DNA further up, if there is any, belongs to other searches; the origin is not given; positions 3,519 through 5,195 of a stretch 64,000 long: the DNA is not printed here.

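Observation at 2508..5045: Cytochrome bd subunit-I homolog fused to a C-terminal cytochrome c (CNNCH), with an unrelated membrane protein in place of CydB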

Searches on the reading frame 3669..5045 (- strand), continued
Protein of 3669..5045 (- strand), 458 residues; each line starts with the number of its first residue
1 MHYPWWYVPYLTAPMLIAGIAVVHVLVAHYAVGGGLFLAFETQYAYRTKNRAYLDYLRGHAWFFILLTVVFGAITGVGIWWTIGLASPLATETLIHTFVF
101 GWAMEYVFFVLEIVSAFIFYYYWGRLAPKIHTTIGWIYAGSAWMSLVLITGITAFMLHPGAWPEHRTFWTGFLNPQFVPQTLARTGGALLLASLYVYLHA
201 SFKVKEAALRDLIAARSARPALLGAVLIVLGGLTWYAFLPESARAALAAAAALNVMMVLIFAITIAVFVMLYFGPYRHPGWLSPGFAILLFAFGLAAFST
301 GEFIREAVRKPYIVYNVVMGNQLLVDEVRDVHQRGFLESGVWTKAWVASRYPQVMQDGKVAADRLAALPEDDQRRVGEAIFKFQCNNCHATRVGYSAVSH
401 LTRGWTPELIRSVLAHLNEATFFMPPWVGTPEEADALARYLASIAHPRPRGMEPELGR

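Call 21: find_encoding_contigs(protein=P0033, flank=8000, max_places=2)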
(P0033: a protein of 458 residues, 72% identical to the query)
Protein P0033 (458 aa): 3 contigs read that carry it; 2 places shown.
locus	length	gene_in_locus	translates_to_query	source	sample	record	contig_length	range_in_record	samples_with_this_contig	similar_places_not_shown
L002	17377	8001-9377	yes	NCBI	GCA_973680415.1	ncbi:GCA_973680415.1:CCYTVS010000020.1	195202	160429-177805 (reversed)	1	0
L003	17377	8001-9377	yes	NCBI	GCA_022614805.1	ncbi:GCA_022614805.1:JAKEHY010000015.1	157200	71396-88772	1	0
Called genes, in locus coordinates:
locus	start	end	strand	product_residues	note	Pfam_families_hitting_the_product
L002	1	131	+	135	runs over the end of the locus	PF13442:Cytochrome_CBB3, PF00034:Cytochrom_C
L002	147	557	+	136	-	PF13442:Cytochrome_CBB3, PF00034:Cytochrom_C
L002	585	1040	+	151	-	PF25471:TM_PetC, PF00355:Rieske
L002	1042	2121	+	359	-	PF00033:Cytochrome_B, PF13631:Cytochrom_B_N_2, PF00032:Cytochrom_B_C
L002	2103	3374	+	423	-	PF13435:Cytochrome_C554 (faint), PF09699:Paired_CXXCH_1 (faint), PF02085:Cytochrom_CIII (faint), PF14522:Cytochrome_C7 (faint), PF14537:Cytochrom_c3_2 (weak)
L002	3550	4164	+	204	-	PF03264:Cytochrom_NNT, PF09699:Paired_CXXCH_1 (faint), PF14522:Cytochrome_C7 (faint), PF22113:Mtrc-MtrF_II-IV_dom (faint)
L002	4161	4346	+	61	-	-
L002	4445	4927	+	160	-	PF02082:Rrf2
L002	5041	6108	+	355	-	PF07731:Cu-oxidase_2 (faint), PF07732:Cu-oxidase_3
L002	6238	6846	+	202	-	PF08534:Redoxin (weak), PF20029:DUF6436 (weak)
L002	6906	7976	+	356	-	-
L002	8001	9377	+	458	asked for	PF01654:Cyt_bd_oxida_I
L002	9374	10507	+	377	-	-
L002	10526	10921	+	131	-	-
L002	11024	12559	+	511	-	PF00072:Response_reg, PF01590:GAF (weak), PF13185:GAF_2, PF13487:HD_5, PF01966:HD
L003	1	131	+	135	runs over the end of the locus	PF13442:Cytochrome_CBB3, PF00034:Cytochrom_C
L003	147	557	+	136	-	PF13442:Cytochrome_CBB3, PF00034:Cytochrom_C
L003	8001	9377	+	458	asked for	PF01654:Cyt_bd_oxida_I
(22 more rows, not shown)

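Call 23: predict_structure(alignment_id=A1)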
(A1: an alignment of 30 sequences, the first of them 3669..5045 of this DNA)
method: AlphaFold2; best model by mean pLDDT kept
length: 458 residues; sequences in the alignment: 30
mean_pLDDT: 79.7   pTM: 0.76
mean pLDDT of the five models: 79.7, 76.3, 74.2, 73.3, 69.8
residues with pLDDT >= 90: 107; 70-90: 253; 50-70: 79; < 50: 19
segments of 3 or more residues with pLDDT < 50: 1-12, 421-423
pLDDT, mean of each block of 10 residues (from residue 1): 35 62 83 91 94 91 82 65 60 76 87 92 93 95 90 83 85 91 92 90 87 88 91 88 72 78 83 79 80 86 80 59 67 79 80 87 89 88 63 61 82 70 62 88 79 56
secondary structure, 60 per line:
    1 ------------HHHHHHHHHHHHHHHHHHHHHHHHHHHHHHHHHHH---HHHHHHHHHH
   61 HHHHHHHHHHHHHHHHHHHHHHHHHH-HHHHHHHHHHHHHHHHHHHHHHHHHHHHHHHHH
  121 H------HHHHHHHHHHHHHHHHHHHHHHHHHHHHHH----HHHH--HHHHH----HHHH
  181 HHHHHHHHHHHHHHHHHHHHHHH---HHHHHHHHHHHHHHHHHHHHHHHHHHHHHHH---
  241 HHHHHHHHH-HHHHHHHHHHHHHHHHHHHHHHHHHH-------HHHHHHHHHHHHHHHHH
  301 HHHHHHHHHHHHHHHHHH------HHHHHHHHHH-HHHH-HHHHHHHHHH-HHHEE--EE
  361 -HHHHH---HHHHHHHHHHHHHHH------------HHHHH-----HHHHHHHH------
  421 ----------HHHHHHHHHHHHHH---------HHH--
elements in order: H13-47 H51-86 H88-121 H128-157 H162-165 H168-172 H177-203 H207-237 H241-249 H251-276 H284-318 H325-334 H336-339 H341-350 H362-366 H370-384 H397-401 H407-414 H431-444

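Call 27: fold_search(model_id=the predicted structure, library=pdb)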
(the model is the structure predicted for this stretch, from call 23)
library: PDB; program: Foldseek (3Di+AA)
matches with E <= 10: 482; with E <= 0.001: 17
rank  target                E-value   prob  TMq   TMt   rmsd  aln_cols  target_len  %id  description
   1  8b4o_A                1.0e-06  1.00  0.54  0.56   4.7       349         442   17  Cryo-EM structure of cytochrome bd oxidase from C. glutamicum (released 2022-12-28)
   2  5doq_A                1.2e-06  1.00  0.58  0.61   4.8       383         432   17  The structure of bd oxidase from Geobacillus thermodenitrificans (released 2016-05-04)
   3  9r2g_A                1.9e-06  1.00  0.55  0.66   4.0       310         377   18  Cytochrome bd II oxidase qOR-2 type from Mycobacterium smegmatis (released 2026-03-04)
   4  7oy2_C                2.8e-06  1.00  0.55  0.55   5.1       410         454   15  High resolution structure of cytochrome bd-II oxidase from E. coli (released 2021-12-15)
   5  7d5i_A                9.1e-06  1.00  0.50  0.51   5.9       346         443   16  Structure of Mycobacterium smegmatis bd complex in the apo-form. (released 2021-06-23)
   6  7nkz_A                1.4e-05  1.00  0.50  0.51   5.7       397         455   15  Cryo-EM structure of the cytochrome bd oxidase from M. tuberculosis at 2.5 A resolution (released 2021-09-22)
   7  9fka_A                2.1e-05  1.00  0.49  0.49   6.3       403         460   15  Cryo-EM structure of the reduced cytochrome bd oxidase from M. tuberculosis (released 2025-02-12)
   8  6rx4_A                2.4e-05  1.00  0.51  0.50   8.8       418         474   16  THE STRUCTURE OF BD OXIDASE FROM ESCHERICHIA COLI (released 2019-11-20)
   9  6rko_A                2.9e-05  1.00  0.40  0.41  18.0       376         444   15  Cryo-EM structure of the E. coli cytochrome bd-I oxidase at 2.68 A resolution (released 2019-10-16)
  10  7oy2_B                4.1e-05  1.00  0.47  0.56   4.8       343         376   14  High resolution structure of cytochrome bd-II oxidase from E. coli (released 2021-12-15)
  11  7ose_B                7.0e-05  1.00  0.48  0.57   4.8       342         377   14  cytochrome bd-II type oxidase with bound aurachin D (released 2021-11-17)
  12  7ose_A                8.3e-05  1.00  0.39  0.36   5.4       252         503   18  cytochrome bd-II type oxidase with bound aurachin D (released 2021-11-17)
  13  7d5i_B                8.6e-05  1.00  0.46  0.59   4.6       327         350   13  Structure of Mycobacterium smegmatis bd complex in the apo-form. (released 2021-06-23)
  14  9fka_B                1.0e-04  1.00  0.46  0.58   4.8       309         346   16  Cryo-EM structure of the reduced cytochrome bd oxidase from M. tuberculosis (released 2025-02-12)
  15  7nkz_B                1.1e-04  1.00  0.46  0.60   4.8       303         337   17  Cryo-EM structure of the cytochrome bd oxidase from M. tuberculosis at 2.5 A resolution (released 2021-09-22)
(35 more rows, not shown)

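Call 44: find_related_loci(query=A1, collection=genome_contigs, flank=6000)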
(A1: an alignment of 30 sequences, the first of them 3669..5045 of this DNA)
Query A1 (458 aa) in genome_contigs; peptide patterns used: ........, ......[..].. (x = any residue, [..] = any of these).
434 stretches matched a pattern; 392 encode a relative of the query (tblastn E <= 1e-3); the best 80 are kept; 80 distinct loci.
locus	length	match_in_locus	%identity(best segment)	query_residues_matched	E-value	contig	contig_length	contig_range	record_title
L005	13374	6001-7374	81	1-458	0e+0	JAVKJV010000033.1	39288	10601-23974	MAG: Candidatus Fervidifonticultor quartus isolate JZ-4_201709_bins_106 JZ-4_201709_bins_106_scaffold_33, whole genome s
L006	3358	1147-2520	78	1-458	0e+0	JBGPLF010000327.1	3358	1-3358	MAG: bacterium isolate OBJ_0618_7090110_269 k141_5858437_length_3358_cov_11.0000, whole genome shotgun sequence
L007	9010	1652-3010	75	1-453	0e+0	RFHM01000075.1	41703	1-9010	MAG: Acidobacteria bacterium isolate J050 k99_138167, whole genome shotgun sequence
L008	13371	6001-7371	77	1-457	0e+0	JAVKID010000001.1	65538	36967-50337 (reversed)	MAG: Candidatus Fervidifonticultor octavus isolate JZ-2_201709_bins_164 JZ-2_201709_bins_164_scaffold_1, whole genome sh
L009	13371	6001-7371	77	1-457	0e+0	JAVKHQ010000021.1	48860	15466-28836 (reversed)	MAG: Candidatus Fervidifonticultor sextus isolate HHBFW-2_201803_bins_99 HHBFW-2_201803_bins_99_scaffold_21, whole genom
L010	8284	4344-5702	74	1-453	0e+0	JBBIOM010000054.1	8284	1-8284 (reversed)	MAG: Armatimonadota bacterium isolate EPS170215_bin_28 NODE_7092_length_8284_cov_32.985174, whole genome shotgun sequenc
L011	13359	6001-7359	74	1-453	0e+0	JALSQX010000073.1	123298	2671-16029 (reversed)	MAG: Blastocatellia bacterium isolate 356-308_maxbin2_scaf2bin.121 356-308_scaffold_64_c1, whole genome shotgun sequence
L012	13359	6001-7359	73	1-453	0e+0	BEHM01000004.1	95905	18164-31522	Bacterium HR10 DNA, contig: NODE_102_4, isolate: HRbin10, whole genome shotgun sequence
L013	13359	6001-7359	72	1-453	0e+0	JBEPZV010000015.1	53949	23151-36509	MAG: bacterium isolate 03V1_S199.semibin_refined.036 NODE_476_length_53949_cov_10.069841, whole genome shotgun sequence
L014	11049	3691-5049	72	1-453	0e+0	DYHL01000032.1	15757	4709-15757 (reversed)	MAG TPA_asm: Candidatus Nitrosymbiomonas sp. isolate DR5_67_8 Afr_mines_DR5_612_length_15757_cov_3_049102, whole genome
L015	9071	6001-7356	73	1-452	0e+0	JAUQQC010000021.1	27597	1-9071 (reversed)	MAG: Acidobacteriota bacterium isolate JZ-3.bins.73.201901 NODE_1239_length_27597_cov_48.572515, whole genome shotgun se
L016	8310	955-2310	72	1-452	0e+0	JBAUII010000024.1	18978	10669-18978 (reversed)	MAG: Thermodesulfobacteriota bacterium isolate MFD09513_ilm_asm_bin6 k127_65213, whole genome shotgun sequence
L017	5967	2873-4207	73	1-445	0e+0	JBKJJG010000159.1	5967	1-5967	MAG: bacterium isolate ant_bin.196 S1Ck117_5483700_flag_1_multi_12.0000_len_5967, whole genome shotgun sequence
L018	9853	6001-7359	72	1-453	0e+0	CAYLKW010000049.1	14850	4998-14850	MAG TPA_asm: uncultured bacterium isolate SRP257756_co1_1 genome assembly, contig: NODE_3524_length_14850_cov_12.432038,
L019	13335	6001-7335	76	1-445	0e+0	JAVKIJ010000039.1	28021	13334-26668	MAG: Candidatus Fervidifonticultor quintus isolate JZ-2_201803_bins_44 JZ-2_201803_bins_44_scaffold_39, whole genome sho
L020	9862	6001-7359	70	1-453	0e+0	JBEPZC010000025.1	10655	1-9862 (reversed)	MAG: Candidatus Bipolaricaulota bacterium isolate 03V1_S199.metabat2_refined.004_sub NODE_3782_length_10655_cov_133.8762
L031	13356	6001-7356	70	1-453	0e+0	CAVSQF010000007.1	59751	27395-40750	MAG: uncultured delta proteobacterium isolate MFD01476.bin.1.163 genome assembly, contig: contig_135099, whole genome sh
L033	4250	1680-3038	70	1-453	0e+0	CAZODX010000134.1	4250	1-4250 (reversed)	MAG TPA_asm: uncultured Thermotogae bacterium isolate binchicken_co71_26 genome assembly, contig: NODE_9310_length_4250_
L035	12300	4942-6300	69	1-453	0e+0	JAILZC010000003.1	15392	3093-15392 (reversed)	MAG: Candidatus Bipolaricaulota bacterium isolate HOT.Cluster.56 Contig3, whole genome shotgun sequence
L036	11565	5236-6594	70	1-453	0e+0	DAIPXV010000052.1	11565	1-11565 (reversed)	MAG TPA_asm: Candidatus Bipolaricaulota bacterium isolate CTOTU1357 NODE_453_length_11565_cov_4.267767, whole genome sho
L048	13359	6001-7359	66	1-453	0e+0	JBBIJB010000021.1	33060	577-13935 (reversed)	MAG: Armatimonadota bacterium isolate FAS170219_bin_152 NODE_1046_length_33060_cov_5.171883, whole genome shotgun sequen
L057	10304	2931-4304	66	1-458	0e+0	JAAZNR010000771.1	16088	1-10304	MAG: Thermogutta sp. isolate AS27yjCOA_190 122225_AS27, whole genome shotgun sequence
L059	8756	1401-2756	65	1-452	0e+0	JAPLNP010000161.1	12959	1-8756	MAG: Planctomycetia bacterium isolate LacPavin_0920_SED3_MAG_64_13 LacPavin_0920_SED3_scaffold_1801753, whole genome sho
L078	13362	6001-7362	65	1-452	0e+0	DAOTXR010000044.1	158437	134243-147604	MAG TPA_asm: Anaerolineae bacterium isolate H21_271 k133_1953025, whole genome shotgun sequence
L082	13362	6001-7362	63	1-454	0e+0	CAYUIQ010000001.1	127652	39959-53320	MAG TPA_asm: uncultured Planctomycetaceae bacterium isolate SRP167671_co1_171 genome assembly, contig: NODE_100_length_1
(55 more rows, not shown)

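Call 48: search_protein_families(library=pfam, proteins=[L031:3100-5658:+, L035:8025-9314:-, L020:2608-3063:+, L059:3298-5061:+, L033:649-1596:+, L036:895-1542:+, L048:3560-5860:+, L012:909-4862:+, L057:1380-2420:+, L082:9793-13281:+], max_evalue=0.001)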
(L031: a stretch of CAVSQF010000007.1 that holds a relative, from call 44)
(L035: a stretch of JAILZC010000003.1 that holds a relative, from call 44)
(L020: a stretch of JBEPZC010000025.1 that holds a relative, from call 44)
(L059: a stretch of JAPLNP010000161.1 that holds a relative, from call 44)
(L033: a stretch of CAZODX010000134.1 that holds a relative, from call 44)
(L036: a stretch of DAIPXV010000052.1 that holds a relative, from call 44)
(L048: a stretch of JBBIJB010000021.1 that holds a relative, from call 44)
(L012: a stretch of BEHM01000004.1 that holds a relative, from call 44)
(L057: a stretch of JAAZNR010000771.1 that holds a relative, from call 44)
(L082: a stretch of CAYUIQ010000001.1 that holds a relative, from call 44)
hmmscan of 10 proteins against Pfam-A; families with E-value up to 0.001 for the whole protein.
L031:3100-5658:+ (852 aa): 8 families
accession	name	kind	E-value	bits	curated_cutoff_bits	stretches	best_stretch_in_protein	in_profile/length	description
PF02518.31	HATPase_c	-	2.7e-28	99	26.4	1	595-706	1-109/111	Histidine kinase-, DNA gyrase B-, and HSP90-like ATPase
PF00072.30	Response_reg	-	1.3e-17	64.4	30.2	1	733-843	1-109/111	Response regulator receiver domain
PF00989.32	PAS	-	6.5e-17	62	22.6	2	357-466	3-113/113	PAS fold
PF00512.31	HisKA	-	6.9e-17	61.7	26.9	1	483-548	2-65/66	His Kinase A (phospho-acceptor) domain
PF13426.13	PAS_9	-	2.2e-16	60.5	27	2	247-342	2-103/103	PAS domain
PF08447.18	PAS_3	-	8.6e-16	58.4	25.6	1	379-463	3-89/89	PAS fold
PF13188.13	PAS_8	-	1.3e-12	47.6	21.8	1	239-282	4-43/65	PAS domain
PF08448.16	PAS_4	-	2.9e-11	44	23.1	1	362-470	2-109/110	PAS fold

L035:8025-9314:- (429 aa): 3 families
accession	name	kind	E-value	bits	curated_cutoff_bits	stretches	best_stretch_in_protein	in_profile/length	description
PF00005.33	ABC_tran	-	1.4e-36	126.5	25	1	24-173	3-136/137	ABC transporter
PF13304.12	AAA_21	-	9.7e-08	32.9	27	0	142-206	234-300/304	AAA domain, putative AbiEii toxin, Type IV TA system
PF08402.16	TOBE_2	-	0.00015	22.2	21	0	367-417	17-71/76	TOBE domain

L020:2608-3063:+ (151 aa): 2 families
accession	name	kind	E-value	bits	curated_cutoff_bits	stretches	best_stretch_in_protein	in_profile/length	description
PF08753.17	NikR_C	-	9e-33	112.8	22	1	68-143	1-76/77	NikR C terminal nickel binding domain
PF01402.27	RHH_1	-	1.3e-06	28.6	20.5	1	19-57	1-38/39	Ribbon-helix-helix protein, copG family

L059:3298-5061:+ (587 aa): 3 families
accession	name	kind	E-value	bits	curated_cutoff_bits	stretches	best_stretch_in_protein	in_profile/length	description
PF16576.10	HlyD_D23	-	2.4e-17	63.4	30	1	301-510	19-211/214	Barrel-sandwich domain of CusB or HlyD membrane-fusion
PF13437.12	HlyD_3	-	3.9e-13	50.5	22.2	1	411-504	1-96/106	HlyD family secretion protein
PF00364.28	Biotin_lipoyl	-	0.00049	20.3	22.1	0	395-440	28-73/73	Biotin-requiring enzyme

L033:649-1596:+ (315 aa): 2 families
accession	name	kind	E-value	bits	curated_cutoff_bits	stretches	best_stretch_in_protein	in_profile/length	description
PF00950.22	ABC-3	-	3e-48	165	20.1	1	58-307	9-256/258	ABC 3 transport family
PF01032.23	FecCD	-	0.00036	20.1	26.5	1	87-275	79-274/311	FecCD transport family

L036:895-1542:+ (215 aa): 7 families
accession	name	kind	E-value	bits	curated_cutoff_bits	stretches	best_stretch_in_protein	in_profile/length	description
PF13192.12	Thioredoxin_3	-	1.3e-24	86.4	24.8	2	135-211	2-74/76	Thioredoxin domain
PF23357.1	DUF7088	-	5.6e-11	43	27.8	1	119-195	7-89/105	Domain of unknown function (DUF7088)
PF00085.26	Thioredoxin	-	6.5e-08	33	23.5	0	9-83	5-78/103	Thioredoxin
PF00462.30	Glutaredoxin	-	3.2e-07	30.9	22.9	0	137-193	2-57/60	Glutaredoxin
PF13098.12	Thioredoxin_2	-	1.1e-06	29.3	27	0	136-209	9-102/104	Thioredoxin-like domain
PF13728.12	TraF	-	1.6e-05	25.3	23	0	6-83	112-198/224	F plasmid transfer operon protein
PF14595.12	Thioredoxin_9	-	2e-05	24.9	25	0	116-193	25-105/129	Thioredoxin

L048:3560-5860:+ (766 aa): 4 families
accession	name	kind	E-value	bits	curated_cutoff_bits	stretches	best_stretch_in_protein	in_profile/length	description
PF12698.13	ABC2_membrane_3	-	6.3e-39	134.5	31.6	1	387-760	4-346/347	ABC-2 family transporter protein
PF01061.29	ABC2_membrane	-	4.1e-28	98.8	26.9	1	575-731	51-209/211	ABC-2 type transporter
PF12679.13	ABC2_membrane_2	-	7.8e-15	55.3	27.2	1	372-763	3-278/283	ABC-2 family transporter protein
PF12730.13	ABC2_membrane_4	-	1.7e-05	25.3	27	1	578-692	54-171/179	ABC-2 family transporter protein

L012:909-4862:+ (1317 aa): 17 families
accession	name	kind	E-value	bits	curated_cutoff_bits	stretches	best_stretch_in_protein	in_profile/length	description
PF01855.24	POR_N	-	4.9e-83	278.8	27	1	123-352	3-230/231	Pyruvate flavodoxin/ferredoxin oxidoreductase, thiamine diP-bdg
PF01558.24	POR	-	2.3e-26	93.4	27.4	1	538-681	1-138/173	Pyruvate ferredoxin/flavodoxin oxidoreductase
PF10371.14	EKR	-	3e-26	91.5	27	1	757-809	3-55/55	Domain of unknown function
PF12838.12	Fer4_7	-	5.3e-11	43.2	27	1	820-889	2-51/52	4Fe-4S dicluster domain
PF14697.11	Fer4_21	-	1.1e-10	41.9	35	1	868-888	33-53/59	4Fe-4S dicluster domain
PF12837.12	Fer4_6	-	2e-10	40.5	25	1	812-835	1-24/24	4Fe-4S binding domain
PF00037.32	Fer4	-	4.2e-10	39.5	21.1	2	813-836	1-24/24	4Fe-4S binding domain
PF17147.9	PFOR_II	-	6.6e-10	39.7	27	1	374-456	1-81/102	Pyruvate:ferredoxin oxidoreductase core domain II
PF02775.26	TPP_enzyme_C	-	2.2e-09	37.7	21.9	1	1092-1204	46-150/151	Thiamine pyrophosphate enzyme, C-terminal TPP binding domain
PF13237.11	Fer4_10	-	2.4e-09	37.4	25.5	1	872-903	5-39/53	4Fe-4S dicluster domain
PF13187.11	Fer4_9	-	1.2e-08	35.3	27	1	820-889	2-50/52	4Fe-4S dicluster domain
PF13484.11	Fer4_16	-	2.1e-08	35.3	30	1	820-888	2-65/66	4Fe-4S double cluster binding domain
PF12797.12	Fer4_2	-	1.1e-07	31.7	24.5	1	812-831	2-21/22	4Fe-4S binding domain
PF13183.11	Fer4_8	-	3.9e-07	30.9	27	1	819-889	4-67/68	4Fe-4S dicluster domain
PF12800.12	Fer4_4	-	0.00037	21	24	0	818-831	2-15/17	4Fe-4S binding domain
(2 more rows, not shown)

L057:1380-2420:+ (346 aa): 1 family
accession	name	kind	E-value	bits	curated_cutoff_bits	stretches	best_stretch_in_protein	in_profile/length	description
PF01180.27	DHO_dh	-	1e-10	41.7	27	1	98-300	75-288/291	Dihydroorotate dehydrogenase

L082:9793-13281:+ (1162 aa): 1 family
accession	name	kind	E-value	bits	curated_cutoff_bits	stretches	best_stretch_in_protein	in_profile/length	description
PF00873.25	ACR_tran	-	2.2e-146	489.6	28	3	347-905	278-823/1021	AcrB/AcrD/AcrF family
